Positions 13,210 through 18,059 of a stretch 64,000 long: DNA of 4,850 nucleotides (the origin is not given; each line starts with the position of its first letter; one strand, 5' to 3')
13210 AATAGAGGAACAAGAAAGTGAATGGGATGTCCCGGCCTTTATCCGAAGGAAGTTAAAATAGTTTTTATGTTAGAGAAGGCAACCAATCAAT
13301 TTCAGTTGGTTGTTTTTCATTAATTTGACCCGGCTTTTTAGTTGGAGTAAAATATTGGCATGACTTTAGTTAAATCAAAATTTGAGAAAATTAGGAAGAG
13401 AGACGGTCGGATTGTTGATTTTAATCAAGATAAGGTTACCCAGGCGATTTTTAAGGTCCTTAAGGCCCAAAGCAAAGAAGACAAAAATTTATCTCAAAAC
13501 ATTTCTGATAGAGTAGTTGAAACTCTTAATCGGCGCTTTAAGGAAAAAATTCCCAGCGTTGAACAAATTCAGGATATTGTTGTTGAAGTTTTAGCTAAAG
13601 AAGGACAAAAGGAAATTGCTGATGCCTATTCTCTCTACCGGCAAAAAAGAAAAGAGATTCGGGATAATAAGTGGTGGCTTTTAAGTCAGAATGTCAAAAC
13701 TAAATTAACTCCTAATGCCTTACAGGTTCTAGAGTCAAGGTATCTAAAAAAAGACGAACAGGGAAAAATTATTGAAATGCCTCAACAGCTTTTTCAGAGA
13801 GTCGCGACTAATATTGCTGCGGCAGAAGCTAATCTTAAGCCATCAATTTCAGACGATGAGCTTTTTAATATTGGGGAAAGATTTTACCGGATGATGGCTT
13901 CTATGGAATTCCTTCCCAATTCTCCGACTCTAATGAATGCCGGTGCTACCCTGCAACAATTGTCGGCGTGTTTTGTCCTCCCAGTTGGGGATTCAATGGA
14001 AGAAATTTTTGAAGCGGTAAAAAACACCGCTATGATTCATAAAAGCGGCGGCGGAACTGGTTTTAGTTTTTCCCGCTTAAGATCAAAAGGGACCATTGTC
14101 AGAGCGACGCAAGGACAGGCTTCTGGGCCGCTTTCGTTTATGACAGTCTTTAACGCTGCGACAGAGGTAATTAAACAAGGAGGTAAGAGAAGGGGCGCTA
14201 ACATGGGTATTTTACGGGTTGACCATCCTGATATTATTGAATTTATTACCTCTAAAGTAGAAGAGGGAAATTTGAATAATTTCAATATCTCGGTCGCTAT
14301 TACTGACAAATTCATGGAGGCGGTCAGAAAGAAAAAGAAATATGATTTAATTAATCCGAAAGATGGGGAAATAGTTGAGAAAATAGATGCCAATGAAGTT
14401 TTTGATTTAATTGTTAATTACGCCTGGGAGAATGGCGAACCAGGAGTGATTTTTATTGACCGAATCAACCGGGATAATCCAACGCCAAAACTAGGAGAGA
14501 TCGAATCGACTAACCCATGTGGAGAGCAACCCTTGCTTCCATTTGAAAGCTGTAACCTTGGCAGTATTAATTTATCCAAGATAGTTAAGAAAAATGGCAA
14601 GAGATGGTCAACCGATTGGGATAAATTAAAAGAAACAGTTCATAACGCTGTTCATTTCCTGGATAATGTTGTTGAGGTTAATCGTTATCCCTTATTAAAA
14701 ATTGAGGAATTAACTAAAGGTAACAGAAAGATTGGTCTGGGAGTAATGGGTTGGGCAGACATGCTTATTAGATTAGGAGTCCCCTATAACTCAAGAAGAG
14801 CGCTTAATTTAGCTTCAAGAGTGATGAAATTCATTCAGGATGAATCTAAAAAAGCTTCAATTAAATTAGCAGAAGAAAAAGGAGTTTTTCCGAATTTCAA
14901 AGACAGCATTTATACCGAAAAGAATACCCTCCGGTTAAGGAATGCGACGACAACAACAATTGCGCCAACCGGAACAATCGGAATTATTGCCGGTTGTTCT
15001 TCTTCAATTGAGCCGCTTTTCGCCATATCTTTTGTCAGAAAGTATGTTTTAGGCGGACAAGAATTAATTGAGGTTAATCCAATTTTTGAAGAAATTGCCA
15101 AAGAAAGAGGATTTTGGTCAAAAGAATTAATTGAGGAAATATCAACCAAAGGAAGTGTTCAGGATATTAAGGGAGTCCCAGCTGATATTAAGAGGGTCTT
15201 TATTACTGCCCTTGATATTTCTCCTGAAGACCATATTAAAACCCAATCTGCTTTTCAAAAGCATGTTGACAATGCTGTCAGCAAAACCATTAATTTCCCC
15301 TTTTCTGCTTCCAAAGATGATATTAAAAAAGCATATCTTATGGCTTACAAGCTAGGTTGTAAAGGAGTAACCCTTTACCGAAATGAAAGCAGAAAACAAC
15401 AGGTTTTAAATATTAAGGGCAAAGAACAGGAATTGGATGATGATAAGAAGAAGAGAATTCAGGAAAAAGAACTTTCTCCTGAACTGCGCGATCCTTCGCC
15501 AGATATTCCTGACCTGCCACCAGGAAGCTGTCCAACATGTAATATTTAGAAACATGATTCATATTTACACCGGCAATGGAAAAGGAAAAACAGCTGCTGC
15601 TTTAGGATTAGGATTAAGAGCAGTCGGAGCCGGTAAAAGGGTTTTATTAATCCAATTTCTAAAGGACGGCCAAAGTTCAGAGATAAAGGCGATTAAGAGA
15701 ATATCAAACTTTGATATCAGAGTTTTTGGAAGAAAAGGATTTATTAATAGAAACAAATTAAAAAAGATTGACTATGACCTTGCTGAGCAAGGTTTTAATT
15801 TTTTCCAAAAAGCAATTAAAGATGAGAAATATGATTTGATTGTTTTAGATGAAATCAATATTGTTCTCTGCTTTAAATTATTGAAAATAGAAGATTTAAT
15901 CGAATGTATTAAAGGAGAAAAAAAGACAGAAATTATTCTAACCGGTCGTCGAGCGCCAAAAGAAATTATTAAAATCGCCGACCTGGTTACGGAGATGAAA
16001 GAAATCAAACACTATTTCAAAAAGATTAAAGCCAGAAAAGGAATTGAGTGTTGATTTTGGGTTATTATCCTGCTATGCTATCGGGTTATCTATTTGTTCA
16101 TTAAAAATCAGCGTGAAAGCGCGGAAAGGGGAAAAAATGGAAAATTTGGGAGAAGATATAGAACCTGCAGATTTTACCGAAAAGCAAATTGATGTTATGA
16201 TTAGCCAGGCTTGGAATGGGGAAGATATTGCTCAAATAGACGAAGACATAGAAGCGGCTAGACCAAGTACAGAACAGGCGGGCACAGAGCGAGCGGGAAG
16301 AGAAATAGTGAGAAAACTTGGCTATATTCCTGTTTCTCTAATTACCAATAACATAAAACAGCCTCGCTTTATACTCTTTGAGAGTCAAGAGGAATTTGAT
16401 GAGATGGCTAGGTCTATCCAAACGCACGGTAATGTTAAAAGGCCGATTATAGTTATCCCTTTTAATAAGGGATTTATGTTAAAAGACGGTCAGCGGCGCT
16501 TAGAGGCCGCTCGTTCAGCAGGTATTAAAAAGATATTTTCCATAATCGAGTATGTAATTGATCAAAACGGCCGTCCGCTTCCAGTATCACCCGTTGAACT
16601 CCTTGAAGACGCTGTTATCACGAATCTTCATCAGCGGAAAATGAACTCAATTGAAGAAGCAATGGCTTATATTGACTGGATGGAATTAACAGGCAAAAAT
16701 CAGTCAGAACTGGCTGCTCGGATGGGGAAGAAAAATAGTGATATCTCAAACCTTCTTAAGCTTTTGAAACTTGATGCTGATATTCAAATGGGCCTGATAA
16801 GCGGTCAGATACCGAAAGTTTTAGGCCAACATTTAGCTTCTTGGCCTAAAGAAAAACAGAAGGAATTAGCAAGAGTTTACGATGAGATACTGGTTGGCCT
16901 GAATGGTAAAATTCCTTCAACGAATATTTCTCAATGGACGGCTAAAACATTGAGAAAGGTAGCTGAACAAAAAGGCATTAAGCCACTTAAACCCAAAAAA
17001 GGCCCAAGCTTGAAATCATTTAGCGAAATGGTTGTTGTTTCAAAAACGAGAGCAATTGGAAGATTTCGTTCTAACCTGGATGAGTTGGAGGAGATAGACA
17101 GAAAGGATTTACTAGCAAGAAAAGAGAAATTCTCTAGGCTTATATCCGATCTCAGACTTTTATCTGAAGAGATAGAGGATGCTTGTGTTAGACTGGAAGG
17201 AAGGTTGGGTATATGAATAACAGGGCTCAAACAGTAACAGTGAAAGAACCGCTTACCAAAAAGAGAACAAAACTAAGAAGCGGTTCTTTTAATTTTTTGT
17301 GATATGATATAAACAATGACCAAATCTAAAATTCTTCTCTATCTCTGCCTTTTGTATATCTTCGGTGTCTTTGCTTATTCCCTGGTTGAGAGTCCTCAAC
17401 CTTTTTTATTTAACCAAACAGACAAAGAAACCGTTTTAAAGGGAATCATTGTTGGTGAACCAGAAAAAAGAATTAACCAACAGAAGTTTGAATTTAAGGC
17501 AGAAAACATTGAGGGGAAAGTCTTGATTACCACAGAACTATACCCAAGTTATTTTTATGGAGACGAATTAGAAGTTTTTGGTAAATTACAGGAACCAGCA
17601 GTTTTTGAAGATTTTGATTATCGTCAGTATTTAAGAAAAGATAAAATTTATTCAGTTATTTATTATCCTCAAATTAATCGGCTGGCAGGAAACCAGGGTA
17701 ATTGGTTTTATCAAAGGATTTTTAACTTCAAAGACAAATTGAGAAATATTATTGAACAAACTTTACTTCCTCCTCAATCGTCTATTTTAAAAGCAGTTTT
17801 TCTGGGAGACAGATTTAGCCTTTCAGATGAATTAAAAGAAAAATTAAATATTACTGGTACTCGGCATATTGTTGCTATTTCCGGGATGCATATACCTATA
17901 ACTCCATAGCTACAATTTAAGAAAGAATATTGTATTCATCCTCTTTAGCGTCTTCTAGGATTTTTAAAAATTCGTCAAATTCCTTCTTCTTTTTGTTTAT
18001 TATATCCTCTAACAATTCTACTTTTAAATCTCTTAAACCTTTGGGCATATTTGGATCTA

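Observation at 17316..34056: A 13.4-kb serine-recombinase element sits precisely inside the comEC reading frame, a possible excision-dependent competence switch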

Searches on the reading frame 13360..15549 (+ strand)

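Call 53: search_protein_families(library=pfam, proteins=[window:13360-15549:+], max_evalue=0.01)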
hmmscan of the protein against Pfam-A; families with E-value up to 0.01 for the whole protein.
window:13360-15549:+ (729 aa): 4 families
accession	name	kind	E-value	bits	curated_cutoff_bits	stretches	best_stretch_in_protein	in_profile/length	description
PF02867.20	Ribonuc_red_lgC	-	4.8e-141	471.4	23.9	1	202-673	1-523/523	Ribonucleotide reductase, barrel domain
PF00317.26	Ribonuc_red_lgN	-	3.9e-24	84.9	28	1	115-198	2-76/77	Ribonucleotide reductase, all-alpha domain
PF03477.21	ATP-cone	-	5.3e-21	75.4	25.8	1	10-99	2-88/88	ATP cone domain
PF00730.31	HhH-GPD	-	0.0092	16.7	26.2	0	44-101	5-59/108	HhH-GPD superfamily base excision DNA repair protein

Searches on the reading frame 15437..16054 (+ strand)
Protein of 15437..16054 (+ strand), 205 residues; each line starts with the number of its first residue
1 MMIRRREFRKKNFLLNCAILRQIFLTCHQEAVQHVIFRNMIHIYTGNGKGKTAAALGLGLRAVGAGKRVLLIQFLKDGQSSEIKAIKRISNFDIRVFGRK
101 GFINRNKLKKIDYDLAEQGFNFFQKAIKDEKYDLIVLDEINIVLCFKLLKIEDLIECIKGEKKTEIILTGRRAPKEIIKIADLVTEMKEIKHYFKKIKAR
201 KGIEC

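Call 53: search_protein_families(library=pfam, proteins=[window:15437-16054:+], max_evalue=0.01)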
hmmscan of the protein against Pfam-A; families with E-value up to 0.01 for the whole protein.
window:15437-16054:+ (205 aa): 1 family
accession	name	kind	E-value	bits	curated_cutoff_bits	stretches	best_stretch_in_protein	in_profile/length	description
PF02572.21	CobA_CobO_BtuR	-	9.7e-58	195.6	25.7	1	39-204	3-171/172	ATP:corrinoid adenosyltransferase BtuR/CobO/CobP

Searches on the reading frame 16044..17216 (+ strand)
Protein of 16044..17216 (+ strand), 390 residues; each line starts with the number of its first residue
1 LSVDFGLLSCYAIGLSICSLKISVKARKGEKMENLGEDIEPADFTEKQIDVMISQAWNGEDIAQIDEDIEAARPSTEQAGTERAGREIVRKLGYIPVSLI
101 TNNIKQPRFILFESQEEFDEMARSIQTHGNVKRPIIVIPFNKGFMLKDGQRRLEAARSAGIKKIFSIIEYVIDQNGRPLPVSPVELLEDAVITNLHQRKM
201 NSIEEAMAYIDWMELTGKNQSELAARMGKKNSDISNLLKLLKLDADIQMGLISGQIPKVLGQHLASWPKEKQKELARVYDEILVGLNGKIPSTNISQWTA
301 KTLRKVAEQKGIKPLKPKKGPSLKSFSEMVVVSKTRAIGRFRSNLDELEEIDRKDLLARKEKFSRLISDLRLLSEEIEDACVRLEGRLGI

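Call 8: search_protein_families(library=pfam, proteins=[window:16044-17216:+], max_evalue=0.01)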
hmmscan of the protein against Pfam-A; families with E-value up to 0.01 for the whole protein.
window:16044-17216:+ (390 aa): 3 families
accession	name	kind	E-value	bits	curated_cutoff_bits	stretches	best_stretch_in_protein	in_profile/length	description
PF17762.8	HTH_ParB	-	5.2e-15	55.9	22.6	1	200-277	3-81/102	ParB HTH domain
PF02195.25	ParB_N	-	2e-10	41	26.3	1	92-175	3-84/95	ParB N-terminal domain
PF08535.16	KorB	-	0.0074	16.7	22.3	0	217-249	3-35/89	KorB domain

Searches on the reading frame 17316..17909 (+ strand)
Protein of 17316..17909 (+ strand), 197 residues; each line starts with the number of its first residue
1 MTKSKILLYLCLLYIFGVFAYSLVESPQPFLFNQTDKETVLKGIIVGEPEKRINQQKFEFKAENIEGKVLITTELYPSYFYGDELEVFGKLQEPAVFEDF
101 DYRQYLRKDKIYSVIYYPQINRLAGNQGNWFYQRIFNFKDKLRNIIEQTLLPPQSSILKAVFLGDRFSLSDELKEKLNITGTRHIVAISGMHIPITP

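Call 41: find_encoding_contigs(protein=window:17316-17909:+, flank=3000, max_places=6)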
Protein window:17316-17909:+ (197 aa): 4 contigs read that carry it; 3 places shown.
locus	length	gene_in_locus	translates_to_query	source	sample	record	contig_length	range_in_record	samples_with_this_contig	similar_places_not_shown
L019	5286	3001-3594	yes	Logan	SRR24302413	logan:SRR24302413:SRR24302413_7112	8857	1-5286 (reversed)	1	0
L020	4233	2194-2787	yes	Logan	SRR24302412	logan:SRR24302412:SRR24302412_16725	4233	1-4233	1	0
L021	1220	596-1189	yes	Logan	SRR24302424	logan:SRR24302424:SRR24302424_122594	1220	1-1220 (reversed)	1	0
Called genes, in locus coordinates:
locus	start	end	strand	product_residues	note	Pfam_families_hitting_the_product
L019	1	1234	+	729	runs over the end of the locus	PF03477:ATP-cone, PF00317:Ribonuc_red_lgN, PF02867:Ribonuc_red_lgC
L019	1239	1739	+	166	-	PF02572:CobA_CobO_BtuR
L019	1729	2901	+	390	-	PF02195:ParB_N, PF17762:HTH_ParB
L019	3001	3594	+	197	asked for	PF13567:DUF4131, PF03772:Competence (weak)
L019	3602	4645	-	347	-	-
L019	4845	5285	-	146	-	?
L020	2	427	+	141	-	?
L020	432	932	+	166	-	PF02572:CobA_CobO_BtuR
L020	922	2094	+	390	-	PF02195:ParB_N, PF17762:HTH_ParB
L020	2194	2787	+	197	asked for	PF13567:DUF4131, PF03772:Competence (weak)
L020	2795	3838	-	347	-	-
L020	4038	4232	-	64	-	?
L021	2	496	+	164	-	?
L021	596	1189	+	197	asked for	PF13567:DUF4131, PF03772:Competence (weak)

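Call 68: find_homologous_proteins(query=window:17316-17909:+)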
Query window:17316-17909:+ (197 aa): 30 proteins with E <= 0.001 among 183 candidates.
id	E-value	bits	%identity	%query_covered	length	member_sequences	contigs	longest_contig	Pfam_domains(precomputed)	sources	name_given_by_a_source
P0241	2.1e-126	437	100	100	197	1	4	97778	PF13567.12,PF03772.22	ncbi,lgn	-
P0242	8.3e-90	318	75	100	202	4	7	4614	PF13567.12,PF03772.22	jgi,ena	-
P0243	4.7e-89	315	74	99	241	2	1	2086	PF13567.12,PF03772.22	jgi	-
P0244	4.7e-82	292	69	99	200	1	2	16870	PF13567.12,PF03772.22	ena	-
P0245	6.5e-82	292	80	82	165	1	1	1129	PF13567.12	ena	-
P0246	8.0e-82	292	76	82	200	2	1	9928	PF13567.12,PF03772.22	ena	-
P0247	1.0e-77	278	68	99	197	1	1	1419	PF13567.12,PF03772.22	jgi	-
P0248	1.4e-76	274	65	99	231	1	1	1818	PF13567.12,PF03772.22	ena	-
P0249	1.5e-75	271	64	98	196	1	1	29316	PF13567.12,PF03772.22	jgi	-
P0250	1.7e-75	271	61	99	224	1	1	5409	PF13567.12,PF03772.22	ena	-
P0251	2.5e-71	257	64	85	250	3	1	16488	PF13567.12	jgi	-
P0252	1.7e-65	238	69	82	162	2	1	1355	PF13567.12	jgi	-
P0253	4.3e-58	214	53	97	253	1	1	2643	PF13567.12,PF03772.22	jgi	-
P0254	6.8e-58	213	80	61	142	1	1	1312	PF13567.12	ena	-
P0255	3.3e-51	192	81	54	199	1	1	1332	PF03772.22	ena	-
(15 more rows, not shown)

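Call 74: list_cluster_members(proteins=[P0241, P0121, P0242])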
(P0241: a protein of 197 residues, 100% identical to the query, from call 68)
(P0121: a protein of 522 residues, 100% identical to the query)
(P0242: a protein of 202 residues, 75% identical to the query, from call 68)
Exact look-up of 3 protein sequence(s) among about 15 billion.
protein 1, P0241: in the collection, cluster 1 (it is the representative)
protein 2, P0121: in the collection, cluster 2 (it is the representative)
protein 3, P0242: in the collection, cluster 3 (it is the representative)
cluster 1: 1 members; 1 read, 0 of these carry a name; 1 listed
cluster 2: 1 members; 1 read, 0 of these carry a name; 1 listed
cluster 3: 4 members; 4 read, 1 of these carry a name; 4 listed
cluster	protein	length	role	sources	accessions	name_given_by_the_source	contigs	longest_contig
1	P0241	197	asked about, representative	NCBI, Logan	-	-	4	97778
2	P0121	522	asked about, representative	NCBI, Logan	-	-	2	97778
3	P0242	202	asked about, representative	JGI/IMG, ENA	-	-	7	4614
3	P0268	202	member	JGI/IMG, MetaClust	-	\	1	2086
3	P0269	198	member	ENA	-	-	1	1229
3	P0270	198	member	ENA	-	-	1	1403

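Call 77: find_encoding_contigs(protein=P0249, flank=10000, max_places=2)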
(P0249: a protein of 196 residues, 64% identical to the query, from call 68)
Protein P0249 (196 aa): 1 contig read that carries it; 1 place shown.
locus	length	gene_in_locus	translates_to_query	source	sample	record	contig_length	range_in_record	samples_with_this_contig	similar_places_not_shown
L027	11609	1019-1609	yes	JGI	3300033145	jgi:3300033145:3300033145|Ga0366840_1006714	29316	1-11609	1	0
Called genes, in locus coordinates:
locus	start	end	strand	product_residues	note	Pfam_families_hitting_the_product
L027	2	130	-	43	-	?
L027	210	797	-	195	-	PF00702:Hydrolase, PF13419:HAD_2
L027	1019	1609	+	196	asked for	PF13567:DUF4131, PF03772:Competence (weak)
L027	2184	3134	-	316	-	PF13365:Trypsin_2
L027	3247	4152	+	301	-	-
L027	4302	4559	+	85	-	PF18903:DUF5659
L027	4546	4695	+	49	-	-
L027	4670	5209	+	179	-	PF01807:Zn_ribbon_DnaG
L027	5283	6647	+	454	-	-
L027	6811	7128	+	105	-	PF18932:DUF5681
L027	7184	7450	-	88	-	-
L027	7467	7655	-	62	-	PF12728:HTH_17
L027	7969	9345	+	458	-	PF07508:Recombinase, PF13408:Zn_ribbon_recom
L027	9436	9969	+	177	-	PF13274:SocA_Panacea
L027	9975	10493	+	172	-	-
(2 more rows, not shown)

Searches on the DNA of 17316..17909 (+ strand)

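Call 79: search_rna_families(sources=[L027, L004, L006, L005, L008, L009, L010, L007], threshold=gathering)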
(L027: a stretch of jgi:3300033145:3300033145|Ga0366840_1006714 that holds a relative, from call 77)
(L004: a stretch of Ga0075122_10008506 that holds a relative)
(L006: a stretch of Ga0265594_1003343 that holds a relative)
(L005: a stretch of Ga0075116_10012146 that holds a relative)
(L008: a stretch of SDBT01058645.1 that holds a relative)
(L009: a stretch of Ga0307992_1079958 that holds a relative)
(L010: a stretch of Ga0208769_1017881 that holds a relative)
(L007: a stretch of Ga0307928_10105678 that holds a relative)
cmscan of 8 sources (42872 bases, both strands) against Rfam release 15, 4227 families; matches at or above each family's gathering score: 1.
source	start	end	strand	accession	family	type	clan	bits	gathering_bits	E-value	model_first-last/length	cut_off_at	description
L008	292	413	-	RF03000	LOOT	Gene; sRNA;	-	85.5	46.4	6.5e-15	1-121/121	no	LOOT RNA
